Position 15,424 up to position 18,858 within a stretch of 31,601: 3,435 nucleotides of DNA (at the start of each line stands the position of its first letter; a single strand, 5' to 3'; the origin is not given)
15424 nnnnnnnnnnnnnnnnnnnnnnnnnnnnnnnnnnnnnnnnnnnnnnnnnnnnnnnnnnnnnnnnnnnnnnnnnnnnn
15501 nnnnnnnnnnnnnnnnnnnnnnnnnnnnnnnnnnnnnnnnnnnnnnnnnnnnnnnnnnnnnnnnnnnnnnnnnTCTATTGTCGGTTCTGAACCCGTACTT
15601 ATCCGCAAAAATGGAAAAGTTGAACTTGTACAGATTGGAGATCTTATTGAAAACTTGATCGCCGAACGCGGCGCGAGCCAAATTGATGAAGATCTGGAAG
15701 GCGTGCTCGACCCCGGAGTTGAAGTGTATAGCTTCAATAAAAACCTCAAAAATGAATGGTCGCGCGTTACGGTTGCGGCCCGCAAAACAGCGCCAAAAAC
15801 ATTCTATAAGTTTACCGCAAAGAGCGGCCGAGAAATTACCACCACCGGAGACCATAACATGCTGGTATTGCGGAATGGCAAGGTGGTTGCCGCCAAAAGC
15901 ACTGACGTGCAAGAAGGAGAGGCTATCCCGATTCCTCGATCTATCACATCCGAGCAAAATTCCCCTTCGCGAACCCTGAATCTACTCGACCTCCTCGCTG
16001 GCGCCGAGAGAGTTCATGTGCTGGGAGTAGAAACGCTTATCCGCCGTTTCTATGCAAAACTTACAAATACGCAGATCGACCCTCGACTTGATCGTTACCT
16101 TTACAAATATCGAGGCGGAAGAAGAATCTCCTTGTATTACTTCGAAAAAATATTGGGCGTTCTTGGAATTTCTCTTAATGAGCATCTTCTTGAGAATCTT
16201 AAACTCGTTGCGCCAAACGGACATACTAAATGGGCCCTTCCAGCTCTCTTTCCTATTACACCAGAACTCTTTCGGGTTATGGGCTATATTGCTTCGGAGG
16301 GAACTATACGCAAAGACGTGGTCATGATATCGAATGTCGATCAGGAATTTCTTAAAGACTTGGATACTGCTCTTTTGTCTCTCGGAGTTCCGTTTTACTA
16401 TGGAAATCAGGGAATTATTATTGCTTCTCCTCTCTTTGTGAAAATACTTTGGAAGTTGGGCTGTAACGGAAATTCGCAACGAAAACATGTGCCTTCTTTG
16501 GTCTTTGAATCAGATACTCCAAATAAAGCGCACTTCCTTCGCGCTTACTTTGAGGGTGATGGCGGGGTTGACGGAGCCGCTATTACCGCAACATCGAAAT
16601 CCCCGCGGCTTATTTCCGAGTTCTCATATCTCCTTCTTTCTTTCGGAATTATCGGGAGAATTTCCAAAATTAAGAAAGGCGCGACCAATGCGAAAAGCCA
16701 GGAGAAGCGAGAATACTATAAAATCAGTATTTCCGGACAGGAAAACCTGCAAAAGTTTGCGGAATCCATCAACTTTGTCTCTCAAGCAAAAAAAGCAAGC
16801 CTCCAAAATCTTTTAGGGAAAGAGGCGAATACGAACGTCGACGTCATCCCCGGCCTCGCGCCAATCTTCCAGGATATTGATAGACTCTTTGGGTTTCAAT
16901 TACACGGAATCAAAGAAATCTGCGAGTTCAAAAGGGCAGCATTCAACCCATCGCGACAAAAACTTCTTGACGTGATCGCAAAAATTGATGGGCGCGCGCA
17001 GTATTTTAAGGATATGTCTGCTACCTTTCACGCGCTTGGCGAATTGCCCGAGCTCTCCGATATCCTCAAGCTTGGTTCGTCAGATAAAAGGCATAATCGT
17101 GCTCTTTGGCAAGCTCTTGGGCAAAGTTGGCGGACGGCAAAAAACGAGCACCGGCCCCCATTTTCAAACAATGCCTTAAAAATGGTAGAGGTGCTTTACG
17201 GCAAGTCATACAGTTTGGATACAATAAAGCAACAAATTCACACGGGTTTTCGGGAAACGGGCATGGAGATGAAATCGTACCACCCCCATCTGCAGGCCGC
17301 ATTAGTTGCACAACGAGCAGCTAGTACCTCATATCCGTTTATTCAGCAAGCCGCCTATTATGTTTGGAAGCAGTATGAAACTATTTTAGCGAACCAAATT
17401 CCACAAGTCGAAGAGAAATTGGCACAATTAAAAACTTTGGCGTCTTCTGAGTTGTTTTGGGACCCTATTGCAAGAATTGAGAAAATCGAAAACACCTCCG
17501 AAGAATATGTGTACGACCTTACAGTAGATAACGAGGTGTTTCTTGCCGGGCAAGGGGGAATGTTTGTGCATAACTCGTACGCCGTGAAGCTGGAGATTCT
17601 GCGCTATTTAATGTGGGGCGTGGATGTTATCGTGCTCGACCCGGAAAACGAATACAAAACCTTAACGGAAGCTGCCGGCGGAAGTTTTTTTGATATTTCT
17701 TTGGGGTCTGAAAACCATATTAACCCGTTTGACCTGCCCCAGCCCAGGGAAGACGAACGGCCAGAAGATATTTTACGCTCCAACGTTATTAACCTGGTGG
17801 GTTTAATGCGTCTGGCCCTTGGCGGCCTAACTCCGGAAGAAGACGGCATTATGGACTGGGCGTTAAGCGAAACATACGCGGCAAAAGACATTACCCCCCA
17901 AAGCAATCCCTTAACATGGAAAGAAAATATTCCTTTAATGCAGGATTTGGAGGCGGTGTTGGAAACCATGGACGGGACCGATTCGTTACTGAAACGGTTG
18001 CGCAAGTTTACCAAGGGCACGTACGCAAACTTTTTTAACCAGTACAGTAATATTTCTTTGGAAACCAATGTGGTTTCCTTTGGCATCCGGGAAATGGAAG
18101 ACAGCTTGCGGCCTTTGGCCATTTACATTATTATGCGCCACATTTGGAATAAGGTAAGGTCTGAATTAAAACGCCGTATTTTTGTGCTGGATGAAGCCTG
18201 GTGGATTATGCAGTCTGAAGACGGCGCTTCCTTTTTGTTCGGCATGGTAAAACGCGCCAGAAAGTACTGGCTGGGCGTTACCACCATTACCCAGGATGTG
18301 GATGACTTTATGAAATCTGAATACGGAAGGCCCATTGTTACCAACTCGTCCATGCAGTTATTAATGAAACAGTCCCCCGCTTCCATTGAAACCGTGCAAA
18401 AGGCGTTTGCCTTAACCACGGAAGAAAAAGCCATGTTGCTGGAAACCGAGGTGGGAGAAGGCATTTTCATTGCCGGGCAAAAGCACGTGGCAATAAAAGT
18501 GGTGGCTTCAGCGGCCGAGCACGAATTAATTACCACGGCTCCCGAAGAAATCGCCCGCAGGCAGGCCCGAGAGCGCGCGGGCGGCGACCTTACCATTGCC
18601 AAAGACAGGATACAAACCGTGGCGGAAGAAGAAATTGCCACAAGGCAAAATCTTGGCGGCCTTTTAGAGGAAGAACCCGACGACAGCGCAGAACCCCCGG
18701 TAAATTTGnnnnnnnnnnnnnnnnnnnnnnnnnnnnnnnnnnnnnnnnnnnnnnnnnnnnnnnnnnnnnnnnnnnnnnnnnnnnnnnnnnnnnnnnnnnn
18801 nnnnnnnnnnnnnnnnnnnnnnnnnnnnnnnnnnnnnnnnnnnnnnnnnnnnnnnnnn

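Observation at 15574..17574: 667-aa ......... intein splitting the VirB4 Walker A box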

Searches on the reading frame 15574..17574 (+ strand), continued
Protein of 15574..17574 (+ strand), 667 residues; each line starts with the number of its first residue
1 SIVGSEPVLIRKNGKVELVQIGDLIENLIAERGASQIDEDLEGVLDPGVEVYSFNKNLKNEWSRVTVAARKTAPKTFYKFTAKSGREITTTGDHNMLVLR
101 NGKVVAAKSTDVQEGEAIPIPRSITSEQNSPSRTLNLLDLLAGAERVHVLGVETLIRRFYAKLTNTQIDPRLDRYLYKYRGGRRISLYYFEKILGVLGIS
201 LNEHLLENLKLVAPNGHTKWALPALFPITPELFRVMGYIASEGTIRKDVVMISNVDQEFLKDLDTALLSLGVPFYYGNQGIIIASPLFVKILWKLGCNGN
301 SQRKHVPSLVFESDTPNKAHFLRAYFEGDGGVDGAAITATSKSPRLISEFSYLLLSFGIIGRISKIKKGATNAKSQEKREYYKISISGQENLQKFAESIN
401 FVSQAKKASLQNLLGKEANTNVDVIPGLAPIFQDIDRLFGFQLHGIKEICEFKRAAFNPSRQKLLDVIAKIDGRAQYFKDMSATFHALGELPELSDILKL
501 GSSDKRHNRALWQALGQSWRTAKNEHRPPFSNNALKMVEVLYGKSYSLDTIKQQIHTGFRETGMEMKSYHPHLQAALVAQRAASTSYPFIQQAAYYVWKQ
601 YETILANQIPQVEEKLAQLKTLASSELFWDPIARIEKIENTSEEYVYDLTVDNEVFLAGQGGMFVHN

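Call 40: fold_search(model_id=the predicted structure, library=pdb)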
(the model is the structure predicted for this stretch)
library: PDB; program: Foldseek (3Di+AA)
matches with E <= 10: 424; with E <= 0.001: 30
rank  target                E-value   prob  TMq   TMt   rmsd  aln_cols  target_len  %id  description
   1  2cw7                  1.4e-25  1.00  0.57  0.70  11.2       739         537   18  Crystal structure of intein homing endonuclease II (released 2006-04-18)
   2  7qss                  8.9e-18  1.00  0.48  0.71  16.2       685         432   15  Crystal structure of homing endonuclease-associated TliVMA intein (C1A) (released 2022-03-30)
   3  1dq3                  2.0e-15  1.00  0.45  0.63  14.8       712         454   13  CRYSTAL STRUCTURE OF AN ARCHAEAL INTEIN-ENCODED HOMING ENDONUCLEASE PI-PFUI (released 2000-07-05)
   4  7qsu                  1.0e-14  1.00  0.39  0.69   5.1       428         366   16  Crystal structure of homing endonuclease-associated TliVMA intein (C1A, d333-339) (released 2022-03-30)
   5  7qst                  3.9e-11  1.00  0.42  0.74  12.1       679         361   13  Crystal structure of homing endonuclease-associated PhoVMA intein (C1A) (released 2022-03-30)
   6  5o9i_A                9.9e-08  1.00  0.17  0.65   1.9       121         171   24  Crystal structure of transcription factor IIB Mvu mini-intein (released 2017-11-01)
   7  5o9i_B                2.0e-07  1.00  0.17  0.63   1.8       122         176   24  Crystal structure of transcription factor IIB Mvu mini-intein (released 2017-11-01)
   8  1vde_B                6.7e-07  1.00  0.28  0.41  24.0       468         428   13  PI-SCEI, A HOMING ENDONUCLEASE WITH PROTEIN SPLICING ACTIVITY (released 1998-04-08)
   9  1ef0_A                7.7e-07  1.00  0.28  0.41  23.6       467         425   14  CRYSTAL STRUCTURE OF PI-SCEI MINIPRECURSOR (released 2000-06-07)
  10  5o9j_A                1.2e-06  1.00  0.16  0.51   3.9       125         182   24  Crystal structure of transcription factor IIB Mja mini-intein (released 2017-11-01)
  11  5o9j_B                1.7e-06  1.00  0.16  0.51   3.8       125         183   24  Crystal structure of transcription factor IIB Mja mini-intein (released 2017-11-01)
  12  1lws_A                7.2e-06  1.00  0.27  0.40  24.4       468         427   13  Crystal structure of the intein homing endonuclease PI-SceI bound to its recognition sequence (released 2002-09-27)
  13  1dfa                  7.2e-06  1.00  0.26  0.40  25.0       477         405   14  CRYSTAL STRUCTURE OF PI-SCEI IN C2 SPACE GROUP (released 1999-12-08)
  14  1jva_B                1.0e-05  1.00  0.24  0.36  25.6       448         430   13  CRYSTAL STRUCTURE OF THE VMA1-DERIVED ENDONUCLEASE BEARING THE N AND C EXTEIN PROPEPTIDES (released 2002-08-29)
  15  1um2_B                1.6e-05  1.00  0.28  0.41  24.7       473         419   13  Crystal Structure of the Vma1-Derived Endonuclease with the Ligated Extein Segment (released 2004-09-22)
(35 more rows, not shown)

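Call 53: search_dna_similar(query=window:15574-17574:+, collection=plasmids, mode=protein, max_evalue=0.00001, max_rows=25)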
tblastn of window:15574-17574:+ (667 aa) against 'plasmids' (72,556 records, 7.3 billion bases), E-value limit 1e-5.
No match.

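Call 54: search_dna_similar(query=window:15574-17574:+, collection=phages, mode=protein, max_evalue=0.00001, max_rows=15)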
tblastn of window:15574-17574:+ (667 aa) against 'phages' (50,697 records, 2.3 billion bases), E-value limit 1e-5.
Records with a match: 1; places in all: 1; records where one place covers at least 80% of the query: 0.
Best place of each record, by identity: <60% 1.
By first word of the organism name: uncultured 1.
By host as written in the record: - 1.
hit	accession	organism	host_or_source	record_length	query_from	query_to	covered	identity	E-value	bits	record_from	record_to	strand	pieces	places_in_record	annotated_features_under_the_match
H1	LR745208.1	uncultured phage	metagenomic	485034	228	426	30%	28.2%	2e-11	74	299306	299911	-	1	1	record has no annotation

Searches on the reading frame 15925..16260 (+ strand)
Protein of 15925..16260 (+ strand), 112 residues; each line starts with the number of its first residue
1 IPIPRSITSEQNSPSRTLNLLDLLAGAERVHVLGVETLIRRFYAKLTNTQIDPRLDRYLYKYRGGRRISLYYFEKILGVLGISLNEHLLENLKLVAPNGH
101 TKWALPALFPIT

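Call 42: search_protein_families(library=pfam, proteins=[window:15925-16260:+], max_evalue=10)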
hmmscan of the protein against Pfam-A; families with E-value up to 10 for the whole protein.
window:15925-16260:+ (112 aa): 0 families

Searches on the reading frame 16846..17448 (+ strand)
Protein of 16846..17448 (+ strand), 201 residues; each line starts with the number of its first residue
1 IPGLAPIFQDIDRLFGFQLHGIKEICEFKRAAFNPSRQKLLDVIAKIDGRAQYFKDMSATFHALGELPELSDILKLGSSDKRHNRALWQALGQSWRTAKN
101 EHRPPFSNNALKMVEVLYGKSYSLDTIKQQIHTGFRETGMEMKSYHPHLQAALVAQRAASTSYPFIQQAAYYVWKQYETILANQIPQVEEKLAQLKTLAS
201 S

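Call 42: search_protein_families(library=pfam, proteins=[window:16846-17448:+], max_evalue=10)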
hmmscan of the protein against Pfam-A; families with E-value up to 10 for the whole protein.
window:16846-17448:+ (201 aa): 3 families
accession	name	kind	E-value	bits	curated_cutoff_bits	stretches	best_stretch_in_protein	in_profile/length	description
PF00505.25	HMG_box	-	0.03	15.2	25.4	1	83-113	27-57/69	HMG (high mobility group) box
PF12654.12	DUF3786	-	0.18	11.8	27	1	31-68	96-133/176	Domain of unknown function (DUF3786)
PF22975.2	EPS8_2nd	-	0.19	12.4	27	1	83-101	135-153/155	EPS8 spectrin-like domain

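Call 46: predict_structure(alignment_id=A2)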
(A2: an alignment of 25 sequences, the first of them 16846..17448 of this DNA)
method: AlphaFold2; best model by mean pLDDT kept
length: 201 residues; sequences in the alignment: 25
mean_pLDDT: 96.2   pTM: 0.89
mean pLDDT of the five models: 96.2, 95.9, 95.9, 95.3, 94.5
residues with pLDDT >= 90: 192; 70-90: 8; 50-70: 1; < 50: 0
segments of 3 or more residues with pLDDT < 50: none
pLDDT, mean of each block of 10 residues (from residue 1): 90 96 95 92 98 97 98 98 98 97 95 98 97 97 96 92 97 98 98 97 91
secondary structure, 60 per line:
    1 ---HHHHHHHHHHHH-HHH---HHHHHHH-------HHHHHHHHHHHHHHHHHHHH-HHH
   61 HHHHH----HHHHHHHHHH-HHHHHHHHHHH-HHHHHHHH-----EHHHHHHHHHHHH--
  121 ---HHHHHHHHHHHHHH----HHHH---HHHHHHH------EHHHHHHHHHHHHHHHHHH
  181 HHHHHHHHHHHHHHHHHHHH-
elements in order: H4-15 H23-29 H37-56 H58-65 H70-79 H81-91 H93-100 H107-118 H124-137 H142-145 H149-155 H163-200

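Call 48: search_protein_representatives(protein=window:16846-17448:+)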
Query: 201 residues. Proteins with E-value up to 0.001 (for the whole library): 14; up to 1e-10: 8; up to 1e-30: 3. The best 14 are listed.
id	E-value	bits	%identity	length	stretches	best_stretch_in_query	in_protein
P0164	2.5e-60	219.7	52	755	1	1-201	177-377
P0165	1.1e-44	168.7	42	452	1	1-199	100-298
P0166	2.5e-38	148.0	38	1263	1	1-201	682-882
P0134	5.5e-25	104.5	29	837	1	4-200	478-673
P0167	2.5e-17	79.5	32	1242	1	1-201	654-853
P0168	7.1e-17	78.0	56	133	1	1-72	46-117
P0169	5.9e-16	75.0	29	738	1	1-201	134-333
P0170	1.7e-12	63.8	27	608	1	1-201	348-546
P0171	1.1e-09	54.6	25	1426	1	29-200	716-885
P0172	3.4e-09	53.0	33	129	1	100-199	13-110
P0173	6.3e-08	48.9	53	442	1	140-201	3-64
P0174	3.6e-06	43.1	41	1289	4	58-94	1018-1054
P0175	7.0e-05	38.9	33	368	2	1-59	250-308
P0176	6.7e-04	35.7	37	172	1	99-174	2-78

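Call 49: search_protein_families(library=pfam, proteins=[P0164, P0165, P0166, P0167, P0169, P0170, P0171, P0174, P0175], max_evalue=0.001)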
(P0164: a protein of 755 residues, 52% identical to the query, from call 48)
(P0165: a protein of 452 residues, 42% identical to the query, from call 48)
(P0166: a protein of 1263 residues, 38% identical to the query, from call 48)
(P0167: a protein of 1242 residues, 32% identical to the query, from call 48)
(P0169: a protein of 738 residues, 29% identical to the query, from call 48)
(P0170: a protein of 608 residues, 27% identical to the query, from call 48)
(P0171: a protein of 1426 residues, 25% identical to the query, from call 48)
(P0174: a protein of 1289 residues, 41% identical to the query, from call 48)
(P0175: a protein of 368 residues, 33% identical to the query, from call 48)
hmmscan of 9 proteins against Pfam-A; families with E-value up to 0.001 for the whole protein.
P0164 (755 aa): 4 families
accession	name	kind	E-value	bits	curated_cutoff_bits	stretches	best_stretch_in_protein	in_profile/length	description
PF19044.6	P-loop_TraG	-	5.7e-22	78.4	25.8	1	427-713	50-348/413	TraG P-loop domain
PF14528.11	LAGLIDADG_3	-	1.9e-15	57.3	22.5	1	68-152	3-82/82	LAGLIDADG-like domain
PF12846.13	AAA_10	-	5.6e-08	32.7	27.5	1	600-672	220-294/362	AAA-like domain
PF14890.11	Intein_splicing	-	1.4e-07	31.8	35.8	1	213-419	102-155/155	Intein splicing domain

P0165 (452 aa): 2 families
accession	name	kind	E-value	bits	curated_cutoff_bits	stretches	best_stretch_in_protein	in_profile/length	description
PF14528.11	LAGLIDADG_3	-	1.5e-08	35.2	22.5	1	2-75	13-82/82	LAGLIDADG-like domain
PF14890.11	Intein_splicing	-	8.5e-07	29.3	35.8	1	258-342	114-155/155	Intein splicing domain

P0166 (1263 aa): 4 families
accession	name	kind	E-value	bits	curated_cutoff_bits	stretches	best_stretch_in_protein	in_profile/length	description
PF14528.11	LAGLIDADG_3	-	3.7e-21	75.6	22.5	1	574-657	2-82/82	LAGLIDADG-like domain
PF19044.6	P-loop_TraG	-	1.2e-18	67.5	25.8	1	909-1213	29-343/413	TraG P-loop domain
PF14890.11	Intein_splicing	-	6.7e-16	58.9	35.8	1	297-924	12-155/155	Intein splicing domain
PF12846.13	AAA_10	-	2e-08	34.1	27.5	1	1106-1177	221-294/362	AAA-like domain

P0167 (1242 aa): 5 families
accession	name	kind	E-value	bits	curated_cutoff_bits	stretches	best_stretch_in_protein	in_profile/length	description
PF19044.6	P-loop_TraG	-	4.7e-23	81.9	25.8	1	905-1187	52-349/413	TraG P-loop domain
PF14528.11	LAGLIDADG_3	-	1.1e-21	77.3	22.5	1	547-630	2-82/82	LAGLIDADG-like domain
PF14890.11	Intein_splicing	-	1e-16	61.5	35.8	1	339-894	31-155/155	Intein splicing domain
PF12846.13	AAA_10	-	2.3e-05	24.1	27.5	0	895-1153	35-302/362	AAA-like domain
PF05204.19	Hom_end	-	0.00019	21.9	21.1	0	541-630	7-98/110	Homing endonuclease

P0169 (738 aa): 4 families
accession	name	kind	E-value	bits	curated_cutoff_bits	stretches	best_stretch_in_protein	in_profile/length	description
PF19044.6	P-loop_TraG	-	1.5e-21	77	25.8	1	384-663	51-345/413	TraG P-loop domain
PF14528.11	LAGLIDADG_3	-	1.4e-18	67.4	22.5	1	23-105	2-82/82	LAGLIDADG-like domain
PF14890.11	Intein_splicing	-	1.4e-06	28.6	35.8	1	184-374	95-155/155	Intein splicing domain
PF12846.13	AAA_10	-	3.3e-05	23.5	27.5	0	375-627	35-296/362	AAA-like domain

P0170 (608 aa): 3 families
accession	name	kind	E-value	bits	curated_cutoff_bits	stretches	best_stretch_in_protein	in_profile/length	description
PF14528.11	LAGLIDADG_3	-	4.5e-20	72.1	22.5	1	243-324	4-82/82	LAGLIDADG-like domain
PF14890.11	Intein_splicing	-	9.5e-17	61.7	35.8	1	24-587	20-155/155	Intein splicing domain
PF05204.19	Hom_end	-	1.8e-07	31.7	21.1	0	230-327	2-101/110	Homing endonuclease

P0171 (1426 aa): 4 families
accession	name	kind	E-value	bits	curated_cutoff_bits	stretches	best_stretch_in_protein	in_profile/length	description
PF14528.11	LAGLIDADG_3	-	3.3e-22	79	22.5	2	584-663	4-82/82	LAGLIDADG-like domain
PF19044.6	P-loop_TraG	-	4.4e-21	75.4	25.8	1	927-1214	42-343/413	TraG P-loop domain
PF14890.11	Intein_splicing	-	5.3e-20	72.2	35.8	1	300-927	2-155/155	Intein splicing domain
PF12846.13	AAA_10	-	8.8e-08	32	27.5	1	1104-1189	219-301/362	AAA-like domain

P0174 (1289 aa): 23 families
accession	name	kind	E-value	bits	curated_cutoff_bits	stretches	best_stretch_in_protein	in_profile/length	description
PF13646.12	HEAT_2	-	5.9e-152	494.8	27.7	13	941-1025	2-88/88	HEAT repeats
PF03130.22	HEAT_PBS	-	5.9e-109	344.3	20.9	12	895-921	1-27/27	PBS lyase HEAT-like repeat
PF02985.28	HEAT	-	1.7e-104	332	23.5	0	821-845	4-28/31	HEAT repeat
PF13513.12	HEAT_EZ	-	1.7e-64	213.7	27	1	713-755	3-55/55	HEAT-like repeat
PF00514.29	Arm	-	1e-44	149.6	20.6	0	968-996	11-39/41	Armadillo/beta-catenin-like repeat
PF12717.13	Cnd1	-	1.2e-36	126.6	26.4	0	1060-1116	23-85/162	non-SMC mitotic condensation complex subunit 1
PF25786.1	HEAT_GCN1_C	-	9.4e-32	110.6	27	0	1123-1210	31-100/151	GCN1-like, C-terminal HEAT repeats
PF24714.1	TOR1L1_N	-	2.7e-20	73.3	43.3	0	730-812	84-156/281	TORTIFOLIA1 N-terminal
PF01602.26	Adaptin_N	-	1.4e-16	60.7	37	0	727-800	264-347/524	Adaptin N terminal region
PF14663.11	RasGEF_N_2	-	2.3e-15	57.3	27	0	523-568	7-51/108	Rapamycin-insensitive companion of mTOR RasGEF_N domain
PF21581.3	SCD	-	4.7e-15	56.1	27.5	0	1124-1153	35-64/75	Stromalin conservative domain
PF12755.13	Vac14_Fab1_bd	-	2.7e-12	47.6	22.1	0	1240-1267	29-56/97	Vacuolar 14 Fab1-binding region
PF10363.15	RTP1_C1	-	3.4e-10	40.4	25.9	0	1125-1217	5-80/112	Required for nuclear transport of RNA pol II C-terminus 1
PF05729.18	NACHT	-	9.3e-09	35.8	26.7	1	117-266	2-163/167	NACHT domain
PF24492.1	HEAT_ECM29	-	1.5e-08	35.3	27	0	1201-1237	106-142/160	Proteasome adapter and scaffold protein ECM29, HEAT-repeat domain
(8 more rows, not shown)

P0175 (368 aa): 1 family
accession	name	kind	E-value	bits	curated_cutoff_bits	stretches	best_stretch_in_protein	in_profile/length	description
PF14528.11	LAGLIDADG_3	-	2.6e-23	82.5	22.5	1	146-225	2-82/82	LAGLIDADG-like domain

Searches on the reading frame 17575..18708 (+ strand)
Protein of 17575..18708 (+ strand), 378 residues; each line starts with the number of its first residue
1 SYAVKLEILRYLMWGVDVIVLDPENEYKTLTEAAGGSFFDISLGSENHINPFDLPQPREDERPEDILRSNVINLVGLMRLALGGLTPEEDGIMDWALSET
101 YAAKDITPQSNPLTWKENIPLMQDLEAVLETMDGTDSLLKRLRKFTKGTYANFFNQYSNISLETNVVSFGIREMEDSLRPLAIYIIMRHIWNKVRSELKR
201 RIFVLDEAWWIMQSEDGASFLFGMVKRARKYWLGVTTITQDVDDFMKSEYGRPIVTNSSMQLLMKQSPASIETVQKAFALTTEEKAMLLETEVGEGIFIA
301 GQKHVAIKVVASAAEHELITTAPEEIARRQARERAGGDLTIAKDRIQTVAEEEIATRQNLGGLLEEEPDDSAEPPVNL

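Call 33: find_related_loci(query=window:17575-18708:+, collection=metagenome_contigs, flank=5000)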
Query window:17575-18708:+ (378 aa) in metagenome_contigs; peptide patterns used: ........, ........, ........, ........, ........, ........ (x = any residue, [..] = any of these).
553 stretches matched a pattern; 434 encode a relative of the query (tblastn E <= 1e-3); the best 80 are kept; 80 distinct loci.
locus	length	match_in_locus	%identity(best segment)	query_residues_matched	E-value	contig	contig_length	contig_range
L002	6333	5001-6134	99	1-378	0e+0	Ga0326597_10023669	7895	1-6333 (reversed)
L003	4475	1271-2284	86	1-338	0e+0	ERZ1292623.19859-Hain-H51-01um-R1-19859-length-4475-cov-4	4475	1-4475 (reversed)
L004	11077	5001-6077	82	1-359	0e+0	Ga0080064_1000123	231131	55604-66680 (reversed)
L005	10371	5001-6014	85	1-338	0e+0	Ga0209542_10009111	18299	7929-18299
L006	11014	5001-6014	85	1-338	0e+0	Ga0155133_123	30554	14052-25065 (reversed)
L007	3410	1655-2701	83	1-347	0e+0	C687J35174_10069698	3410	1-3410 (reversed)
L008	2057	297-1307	84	1-337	0e+0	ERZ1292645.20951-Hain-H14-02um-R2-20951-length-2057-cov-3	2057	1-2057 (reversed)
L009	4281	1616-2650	81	1-345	0e+0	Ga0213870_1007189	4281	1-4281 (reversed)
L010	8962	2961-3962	79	1-334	0e+0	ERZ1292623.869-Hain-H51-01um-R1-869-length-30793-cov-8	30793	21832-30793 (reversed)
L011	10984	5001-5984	79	1-328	0e+0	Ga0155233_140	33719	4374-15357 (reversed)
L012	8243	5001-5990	77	1-330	7e-179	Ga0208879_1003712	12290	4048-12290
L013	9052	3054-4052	77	1-333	1e-178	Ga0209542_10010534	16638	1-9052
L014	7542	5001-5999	77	1-333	1e-178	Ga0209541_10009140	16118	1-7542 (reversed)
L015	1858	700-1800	71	1-361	0e+0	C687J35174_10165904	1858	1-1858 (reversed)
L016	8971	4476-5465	77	1-330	1e-176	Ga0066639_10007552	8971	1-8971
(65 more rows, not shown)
